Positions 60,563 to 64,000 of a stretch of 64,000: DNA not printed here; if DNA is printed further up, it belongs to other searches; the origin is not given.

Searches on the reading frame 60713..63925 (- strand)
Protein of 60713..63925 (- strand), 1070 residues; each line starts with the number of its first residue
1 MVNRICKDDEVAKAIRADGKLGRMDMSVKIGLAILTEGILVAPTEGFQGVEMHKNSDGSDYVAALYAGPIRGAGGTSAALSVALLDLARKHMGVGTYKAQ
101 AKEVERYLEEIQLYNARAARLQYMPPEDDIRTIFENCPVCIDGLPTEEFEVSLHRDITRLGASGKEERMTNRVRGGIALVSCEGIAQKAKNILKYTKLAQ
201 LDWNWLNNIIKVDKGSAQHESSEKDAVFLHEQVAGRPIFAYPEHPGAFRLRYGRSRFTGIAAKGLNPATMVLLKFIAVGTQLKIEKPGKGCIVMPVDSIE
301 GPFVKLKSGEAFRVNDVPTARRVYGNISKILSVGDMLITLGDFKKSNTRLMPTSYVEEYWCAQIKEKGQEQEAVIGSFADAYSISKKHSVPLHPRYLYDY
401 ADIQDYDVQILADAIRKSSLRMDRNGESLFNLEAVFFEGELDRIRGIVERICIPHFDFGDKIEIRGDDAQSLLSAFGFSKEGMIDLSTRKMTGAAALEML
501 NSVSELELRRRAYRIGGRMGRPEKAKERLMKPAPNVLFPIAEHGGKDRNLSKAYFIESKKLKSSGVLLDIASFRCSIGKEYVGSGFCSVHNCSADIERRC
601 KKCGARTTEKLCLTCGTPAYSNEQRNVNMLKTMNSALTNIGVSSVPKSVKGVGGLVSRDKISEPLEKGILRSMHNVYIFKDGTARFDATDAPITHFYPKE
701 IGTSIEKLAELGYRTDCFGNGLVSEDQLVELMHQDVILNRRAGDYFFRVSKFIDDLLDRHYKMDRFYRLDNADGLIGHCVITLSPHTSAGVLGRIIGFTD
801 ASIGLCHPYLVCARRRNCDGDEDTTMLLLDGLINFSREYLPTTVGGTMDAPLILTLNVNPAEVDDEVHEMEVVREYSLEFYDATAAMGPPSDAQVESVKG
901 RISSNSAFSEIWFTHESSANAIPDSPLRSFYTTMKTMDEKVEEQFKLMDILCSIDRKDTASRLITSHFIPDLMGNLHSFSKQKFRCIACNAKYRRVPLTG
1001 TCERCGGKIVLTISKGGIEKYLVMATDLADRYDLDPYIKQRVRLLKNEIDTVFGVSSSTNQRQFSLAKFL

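Call 11: find_homologous_proteins(query=window:60713-63925:-)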
Query window:60713-63925:- (1070 aa): 3750 proteins with E <= 0.001 among 8000 candidates; the best 120 are listed.
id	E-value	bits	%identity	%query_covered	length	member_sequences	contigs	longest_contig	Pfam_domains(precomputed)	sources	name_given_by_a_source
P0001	0.0e+0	2451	100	100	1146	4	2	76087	PF03833.20,PF24844.2,PF24846.2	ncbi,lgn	-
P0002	0.0e+0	2132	85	100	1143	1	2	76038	PF03833.20,PF24844.2,PF24846.2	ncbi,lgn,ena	-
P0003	0.0e+0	1906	76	100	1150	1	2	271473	PF03833.20,PF24844.2,PF24846.2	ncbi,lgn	-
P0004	0.0e+0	1700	68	100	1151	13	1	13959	PF03833.20,PF24844.2,PF24846.2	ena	-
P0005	0.0e+0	1683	67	100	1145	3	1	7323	PF03833.20,PF24844.2,PF24846.2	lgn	-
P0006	0.0e+0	1680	66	100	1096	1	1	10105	PF03833.20,PF24844.2,PF24846.2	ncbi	-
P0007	0.0e+0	1651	65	100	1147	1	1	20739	PF03833.20,PF24844.2,PF24846.2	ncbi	-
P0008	0.0e+0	1625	64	100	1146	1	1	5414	PF03833.20,PF24844.2,PF24846.2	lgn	-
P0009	0.0e+0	1513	62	99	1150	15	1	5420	PF03833.20,PF24844.2,PF24846.2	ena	-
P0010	0.0e+0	1510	61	99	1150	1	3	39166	PF03833.20,PF24844.2,PF24846.2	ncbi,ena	-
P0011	0.0e+0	1485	60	100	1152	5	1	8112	PF03833.20,PF24844.2,PF24846.2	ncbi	-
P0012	0.0e+0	1481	60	100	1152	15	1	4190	PF03833.20,PF24844.2,PF24846.2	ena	-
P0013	0.0e+0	1481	61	100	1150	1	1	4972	PF03833.20,PF24844.2,PF24846.2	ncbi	-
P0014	0.0e+0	1475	60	100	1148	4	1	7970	PF03833.20,PF24844.2,PF24846.2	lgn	-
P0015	0.0e+0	1473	59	100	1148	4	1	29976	PF03833.20,PF24844.2,PF24846.2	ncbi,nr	ncbi:MAG: DNA polymerase II large subunit [Candidatus Marsarchaeota archaeon]|nr:DNA polymerase II l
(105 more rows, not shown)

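Call 13: find_encoding_contigs(protein=P0002, flank=3000, max_places=3)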
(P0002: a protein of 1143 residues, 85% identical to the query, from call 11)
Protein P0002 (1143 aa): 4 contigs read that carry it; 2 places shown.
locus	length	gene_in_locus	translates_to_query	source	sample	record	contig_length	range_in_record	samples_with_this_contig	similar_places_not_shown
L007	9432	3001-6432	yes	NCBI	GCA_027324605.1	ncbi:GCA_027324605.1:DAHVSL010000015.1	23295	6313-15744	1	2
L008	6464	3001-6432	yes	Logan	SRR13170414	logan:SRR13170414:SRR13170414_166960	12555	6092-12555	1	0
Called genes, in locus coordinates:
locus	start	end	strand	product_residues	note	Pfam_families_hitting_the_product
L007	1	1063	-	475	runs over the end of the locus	-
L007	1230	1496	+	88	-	PF03685:UPF0147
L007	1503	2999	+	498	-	PF01336:tRNA_anti-codon (faint), PF00149:Metallophos, PF04042:DNA_pol_E_B, PF12850:Metallophos_2 (faint)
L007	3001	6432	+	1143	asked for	PF03833:PolC_DP2_N, PF24844:PolC_DP2_central, PF24846:PolC_DP2_cat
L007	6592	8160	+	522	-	PF13506:Glyco_transf_21, PF00535:Glycos_transf_2, PF13641:Glyco_tranf_2_3, PF13632:Glyco_trans_2_3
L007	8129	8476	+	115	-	PF04242:DUF424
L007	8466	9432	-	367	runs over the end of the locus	PF01728:FtsJ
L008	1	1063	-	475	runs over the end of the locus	-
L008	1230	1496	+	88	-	PF03685:UPF0147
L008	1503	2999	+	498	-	PF01336:tRNA_anti-codon (faint), PF00149:Metallophos, PF04042:DNA_pol_E_B, PF12850:Metallophos_2 (faint)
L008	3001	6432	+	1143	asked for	PF03833:PolC_DP2_N, PF24844:PolC_DP2_central, PF24846:PolC_DP2_cat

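Call 14: find_encoding_contigs(protein=P0003, flank=3000, max_places=3)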
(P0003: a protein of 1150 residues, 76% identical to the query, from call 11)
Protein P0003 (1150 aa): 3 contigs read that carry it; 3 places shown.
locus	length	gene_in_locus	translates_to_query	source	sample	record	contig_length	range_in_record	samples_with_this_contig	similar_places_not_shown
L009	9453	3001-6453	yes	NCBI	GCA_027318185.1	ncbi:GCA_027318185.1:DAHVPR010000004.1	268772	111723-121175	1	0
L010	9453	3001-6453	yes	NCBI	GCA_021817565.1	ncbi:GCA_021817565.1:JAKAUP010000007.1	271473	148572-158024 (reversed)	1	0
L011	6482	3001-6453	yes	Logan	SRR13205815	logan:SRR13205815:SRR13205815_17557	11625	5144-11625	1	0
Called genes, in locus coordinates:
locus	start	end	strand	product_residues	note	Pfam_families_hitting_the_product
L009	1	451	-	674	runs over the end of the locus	-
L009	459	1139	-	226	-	PF00535:Glycos_transf_2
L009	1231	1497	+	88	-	PF03685:UPF0147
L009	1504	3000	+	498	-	PF01336:tRNA_anti-codon (weak), PF00149:Metallophos, PF04042:DNA_pol_E_B, PF12850:Metallophos_2 (faint)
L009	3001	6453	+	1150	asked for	PF03833:PolC_DP2_N, PF24844:PolC_DP2_central, PF24846:PolC_DP2_cat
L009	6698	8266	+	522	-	PF13506:Glyco_transf_21 (weak), PF00535:Glycos_transf_2, PF13641:Glyco_tranf_2_3, PF13632:Glyco_trans_2_3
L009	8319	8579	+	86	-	PF04242:DUF424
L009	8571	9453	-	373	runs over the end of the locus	PF01728:FtsJ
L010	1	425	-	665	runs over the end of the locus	-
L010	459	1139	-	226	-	PF00535:Glycos_transf_2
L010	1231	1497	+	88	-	PF03685:UPF0147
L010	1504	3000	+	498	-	PF01336:tRNA_anti-codon (weak), PF00149:Metallophos, PF04042:DNA_pol_E_B, PF12850:Metallophos_2 (faint)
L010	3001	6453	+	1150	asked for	PF03833:PolC_DP2_N, PF24844:PolC_DP2_central, PF24846:PolC_DP2_cat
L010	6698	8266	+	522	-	PF13506:Glyco_transf_21 (weak), PF00535:Glycos_transf_2, PF13641:Glyco_tranf_2_3, PF13632:Glyco_trans_2_3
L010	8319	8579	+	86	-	PF04242:DUF424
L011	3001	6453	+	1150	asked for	PF03833:PolC_DP2_N, PF24844:PolC_DP2_central, PF24846:PolC_DP2_cat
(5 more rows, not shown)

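Call 16: find_encoding_contigs(protein=P0004, flank=2500, max_places=1)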
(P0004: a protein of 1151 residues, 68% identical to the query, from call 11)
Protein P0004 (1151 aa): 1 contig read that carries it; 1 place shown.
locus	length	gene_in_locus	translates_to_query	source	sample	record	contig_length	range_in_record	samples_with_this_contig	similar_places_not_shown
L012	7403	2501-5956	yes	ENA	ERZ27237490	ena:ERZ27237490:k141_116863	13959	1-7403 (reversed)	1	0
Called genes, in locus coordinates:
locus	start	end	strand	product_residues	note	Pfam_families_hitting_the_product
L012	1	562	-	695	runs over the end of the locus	-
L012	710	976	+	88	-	PF03685:UPF0147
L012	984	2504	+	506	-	PF00149:Metallophos, PF04042:DNA_pol_E_B, PF12850:Metallophos_2 (faint)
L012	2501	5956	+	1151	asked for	PF03833:PolC_DP2_N, PF24844:PolC_DP2_central, PF24846:PolC_DP2_cat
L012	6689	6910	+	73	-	-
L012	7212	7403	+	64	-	?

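Call 17: find_encoding_contigs(protein=P0007, flank=2500, max_places=1)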
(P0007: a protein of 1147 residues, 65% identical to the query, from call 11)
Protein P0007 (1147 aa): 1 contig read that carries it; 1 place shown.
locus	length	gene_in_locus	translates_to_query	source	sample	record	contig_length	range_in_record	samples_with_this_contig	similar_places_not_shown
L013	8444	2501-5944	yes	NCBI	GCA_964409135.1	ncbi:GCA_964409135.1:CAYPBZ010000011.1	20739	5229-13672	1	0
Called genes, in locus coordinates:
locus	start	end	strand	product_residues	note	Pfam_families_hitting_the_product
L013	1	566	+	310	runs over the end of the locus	PF01988:VIT1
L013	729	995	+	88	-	PF03685:UPF0147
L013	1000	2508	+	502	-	PF00149:Metallophos, PF04042:DNA_pol_E_B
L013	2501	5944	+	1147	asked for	PF03833:PolC_DP2_N, PF24844:PolC_DP2_central, PF24846:PolC_DP2_cat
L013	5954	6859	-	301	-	PF03446:NAD_binding_2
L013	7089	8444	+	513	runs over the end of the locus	PF13641:Glyco_tranf_2_3, PF00535:Glycos_transf_2, PF13632:Glyco_trans_2_3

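Call 18: find_encoding_contigs(protein=P0010, flank=2500, max_places=1)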
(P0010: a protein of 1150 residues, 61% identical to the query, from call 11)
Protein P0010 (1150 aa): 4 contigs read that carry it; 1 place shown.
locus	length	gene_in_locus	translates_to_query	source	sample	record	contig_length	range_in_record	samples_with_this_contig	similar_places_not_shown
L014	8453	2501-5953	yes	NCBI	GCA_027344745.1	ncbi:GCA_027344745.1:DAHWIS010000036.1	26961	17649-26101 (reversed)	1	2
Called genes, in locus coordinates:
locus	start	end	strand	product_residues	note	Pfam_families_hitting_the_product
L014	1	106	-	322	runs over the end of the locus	?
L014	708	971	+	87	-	PF03685:UPF0147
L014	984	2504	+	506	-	PF00149:Metallophos, PF04042:DNA_pol_E_B, PF12850:Metallophos_2 (faint)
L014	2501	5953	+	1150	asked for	PF03833:PolC_DP2_N, PF24844:PolC_DP2_central, PF24846:PolC_DP2_cat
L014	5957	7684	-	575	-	PF14716:HHH_8, PF00633:HHH (faint), PF10391:DNA_pol_lambd_f (faint), PF14520:HHH_5, PF14791:DNA_pol_B_thumb, PF02811:PHP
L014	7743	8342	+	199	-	-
